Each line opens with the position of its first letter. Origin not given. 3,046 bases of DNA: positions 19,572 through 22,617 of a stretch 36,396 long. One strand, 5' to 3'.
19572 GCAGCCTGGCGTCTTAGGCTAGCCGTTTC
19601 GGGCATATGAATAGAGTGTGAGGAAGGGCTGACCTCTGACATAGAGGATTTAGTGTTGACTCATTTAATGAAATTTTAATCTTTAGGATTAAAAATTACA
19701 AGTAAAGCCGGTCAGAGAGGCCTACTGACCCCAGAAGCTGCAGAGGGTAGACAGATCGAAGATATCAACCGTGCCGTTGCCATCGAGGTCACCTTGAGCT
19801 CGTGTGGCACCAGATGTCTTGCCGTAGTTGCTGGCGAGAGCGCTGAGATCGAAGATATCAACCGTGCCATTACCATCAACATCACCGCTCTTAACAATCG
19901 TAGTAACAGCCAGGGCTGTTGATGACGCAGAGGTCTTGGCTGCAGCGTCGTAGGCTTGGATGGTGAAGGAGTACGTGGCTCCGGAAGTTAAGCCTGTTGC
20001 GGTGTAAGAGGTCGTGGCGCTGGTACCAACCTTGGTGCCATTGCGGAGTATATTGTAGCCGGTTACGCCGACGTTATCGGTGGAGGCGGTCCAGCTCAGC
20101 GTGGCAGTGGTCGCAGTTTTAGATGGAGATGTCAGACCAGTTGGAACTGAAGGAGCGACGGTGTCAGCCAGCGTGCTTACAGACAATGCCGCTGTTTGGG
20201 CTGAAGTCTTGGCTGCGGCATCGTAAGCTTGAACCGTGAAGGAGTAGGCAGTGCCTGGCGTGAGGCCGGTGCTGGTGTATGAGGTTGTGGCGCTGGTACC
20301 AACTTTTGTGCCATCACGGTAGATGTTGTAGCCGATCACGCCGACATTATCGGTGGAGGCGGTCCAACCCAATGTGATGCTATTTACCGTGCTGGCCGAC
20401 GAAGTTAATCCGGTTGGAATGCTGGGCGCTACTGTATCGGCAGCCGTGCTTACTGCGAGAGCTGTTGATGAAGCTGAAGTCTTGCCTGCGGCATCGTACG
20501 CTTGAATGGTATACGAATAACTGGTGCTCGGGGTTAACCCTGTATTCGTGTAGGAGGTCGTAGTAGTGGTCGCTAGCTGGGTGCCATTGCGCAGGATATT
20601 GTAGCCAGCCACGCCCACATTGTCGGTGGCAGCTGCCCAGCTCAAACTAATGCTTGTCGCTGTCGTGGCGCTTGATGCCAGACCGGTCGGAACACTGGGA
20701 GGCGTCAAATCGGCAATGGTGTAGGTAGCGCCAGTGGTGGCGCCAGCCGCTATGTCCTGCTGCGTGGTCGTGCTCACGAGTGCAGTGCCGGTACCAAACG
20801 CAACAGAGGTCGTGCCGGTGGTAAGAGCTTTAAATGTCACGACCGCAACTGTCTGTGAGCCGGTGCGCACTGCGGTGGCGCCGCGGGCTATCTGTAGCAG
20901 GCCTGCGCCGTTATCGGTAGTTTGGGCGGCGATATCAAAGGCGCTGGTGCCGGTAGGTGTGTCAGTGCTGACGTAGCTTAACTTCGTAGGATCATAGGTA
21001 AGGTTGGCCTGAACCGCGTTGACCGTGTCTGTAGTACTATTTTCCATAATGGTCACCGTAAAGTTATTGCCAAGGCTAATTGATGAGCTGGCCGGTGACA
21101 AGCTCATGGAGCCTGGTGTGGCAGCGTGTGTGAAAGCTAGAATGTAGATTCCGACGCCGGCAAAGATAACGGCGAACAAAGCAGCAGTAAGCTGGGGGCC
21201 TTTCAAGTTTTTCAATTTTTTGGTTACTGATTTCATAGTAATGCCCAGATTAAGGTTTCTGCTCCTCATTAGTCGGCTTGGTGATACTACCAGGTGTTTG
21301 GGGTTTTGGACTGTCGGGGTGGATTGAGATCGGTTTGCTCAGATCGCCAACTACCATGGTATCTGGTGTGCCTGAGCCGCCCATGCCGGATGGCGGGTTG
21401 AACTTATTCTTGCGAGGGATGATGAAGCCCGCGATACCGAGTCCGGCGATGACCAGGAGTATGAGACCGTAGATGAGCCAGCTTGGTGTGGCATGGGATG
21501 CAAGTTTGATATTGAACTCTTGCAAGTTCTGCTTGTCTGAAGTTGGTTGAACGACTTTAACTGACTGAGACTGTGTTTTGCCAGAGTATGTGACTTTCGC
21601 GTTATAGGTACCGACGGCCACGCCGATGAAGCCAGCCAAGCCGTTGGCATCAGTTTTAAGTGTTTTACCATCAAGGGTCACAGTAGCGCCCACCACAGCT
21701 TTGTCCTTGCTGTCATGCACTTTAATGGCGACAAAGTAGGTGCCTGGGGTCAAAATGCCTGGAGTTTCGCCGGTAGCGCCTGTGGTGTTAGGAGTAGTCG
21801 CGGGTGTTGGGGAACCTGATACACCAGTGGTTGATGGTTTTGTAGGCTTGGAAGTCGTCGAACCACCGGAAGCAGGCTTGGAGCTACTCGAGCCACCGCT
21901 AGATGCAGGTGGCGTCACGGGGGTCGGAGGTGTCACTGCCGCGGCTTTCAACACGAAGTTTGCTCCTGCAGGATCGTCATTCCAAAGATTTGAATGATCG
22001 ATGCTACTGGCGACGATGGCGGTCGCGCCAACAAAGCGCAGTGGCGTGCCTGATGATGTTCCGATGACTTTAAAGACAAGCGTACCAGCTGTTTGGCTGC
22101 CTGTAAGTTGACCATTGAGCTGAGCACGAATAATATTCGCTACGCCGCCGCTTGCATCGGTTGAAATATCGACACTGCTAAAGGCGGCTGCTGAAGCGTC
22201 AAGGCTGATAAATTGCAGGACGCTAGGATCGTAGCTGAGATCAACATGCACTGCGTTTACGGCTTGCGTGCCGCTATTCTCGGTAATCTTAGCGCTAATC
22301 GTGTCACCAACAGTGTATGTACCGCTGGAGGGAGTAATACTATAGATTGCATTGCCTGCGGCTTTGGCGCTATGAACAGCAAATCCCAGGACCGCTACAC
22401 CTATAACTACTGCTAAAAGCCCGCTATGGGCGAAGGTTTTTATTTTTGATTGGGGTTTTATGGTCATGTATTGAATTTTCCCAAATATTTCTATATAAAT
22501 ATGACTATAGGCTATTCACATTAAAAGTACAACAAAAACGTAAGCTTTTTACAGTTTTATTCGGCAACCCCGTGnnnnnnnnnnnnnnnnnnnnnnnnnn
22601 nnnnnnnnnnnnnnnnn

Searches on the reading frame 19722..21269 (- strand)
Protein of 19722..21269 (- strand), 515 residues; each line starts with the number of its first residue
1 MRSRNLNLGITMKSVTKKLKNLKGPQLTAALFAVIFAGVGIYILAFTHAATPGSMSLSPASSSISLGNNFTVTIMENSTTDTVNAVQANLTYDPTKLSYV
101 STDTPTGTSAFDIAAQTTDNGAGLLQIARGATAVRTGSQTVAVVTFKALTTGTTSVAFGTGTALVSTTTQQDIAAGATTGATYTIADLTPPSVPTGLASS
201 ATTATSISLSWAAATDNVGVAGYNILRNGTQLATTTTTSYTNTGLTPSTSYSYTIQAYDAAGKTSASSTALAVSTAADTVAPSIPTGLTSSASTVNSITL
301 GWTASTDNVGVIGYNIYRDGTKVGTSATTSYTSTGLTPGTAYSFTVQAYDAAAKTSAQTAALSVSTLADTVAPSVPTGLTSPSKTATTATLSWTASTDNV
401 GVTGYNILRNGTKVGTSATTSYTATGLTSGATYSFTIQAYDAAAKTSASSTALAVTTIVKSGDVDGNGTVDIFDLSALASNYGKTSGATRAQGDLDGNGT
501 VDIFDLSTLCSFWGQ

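Call 32: search_protein_families(library=pfam, proteins=[window:19722-21269:-], max_evalue=0.01)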
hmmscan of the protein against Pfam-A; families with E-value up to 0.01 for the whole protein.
window:19722-21269:- (515 aa): 8 families
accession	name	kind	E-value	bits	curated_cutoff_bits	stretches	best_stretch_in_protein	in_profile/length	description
PF00041.27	fn3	-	1e-31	109.4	25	3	284-354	2-74/84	Fibronectin type III domain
PF18370.7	RGI_lyase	-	3.8e-13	50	27.8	2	293-357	14-81/86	Rhamnogalacturonan I lyases beta-sheet domain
PF25788.1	Ig_Rha78A_N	-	2.8e-07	31.2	27.4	0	235-276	61-102/105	Rha78A-like, N-terminal immunoglobulin domain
PF25059.1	FN3_DSCAM-DSCAML_C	-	2.3e-06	28.3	39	0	235-282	42-89/89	DSCAM/DSCAML C-terminal Fn3-like domain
PF00404.24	Dockerin_1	-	6.4e-06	26.7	22.9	1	462-509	2-52/57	Dockerin type I domain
PF10179.15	NDNF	-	5.9e-05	23.6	27.3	0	318-361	78-121/127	Neuron-derived neurotrophic factor, first Fn(III) domain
PF09294.16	Interfer-bind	-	0.00014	22.5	21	0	321-358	57-95/104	Interferon-alpha/beta receptor, fibronectin type III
PF23608.1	Ig_ILCR1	-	0.0034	17.9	27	0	324-354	61-91/114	ILCR1 Ig-like domain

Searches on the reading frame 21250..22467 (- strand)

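Call 32: search_protein_families(library=pfam, proteins=[window:21250-22467:-], max_evalue=0.01)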
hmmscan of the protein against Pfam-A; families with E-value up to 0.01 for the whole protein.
window:21250-22467:- (405 aa): 2 families
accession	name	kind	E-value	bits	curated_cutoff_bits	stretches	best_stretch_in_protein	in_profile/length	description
PF00963.24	Cohesin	-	4.2e-06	27.4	24.1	1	49-145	10-114/139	Cohesin domain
PF13620.12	CarboxypepD_reg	-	9.8e-06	26.3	32.3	1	249-309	5-73/82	Carboxypeptidase regulatory-like domain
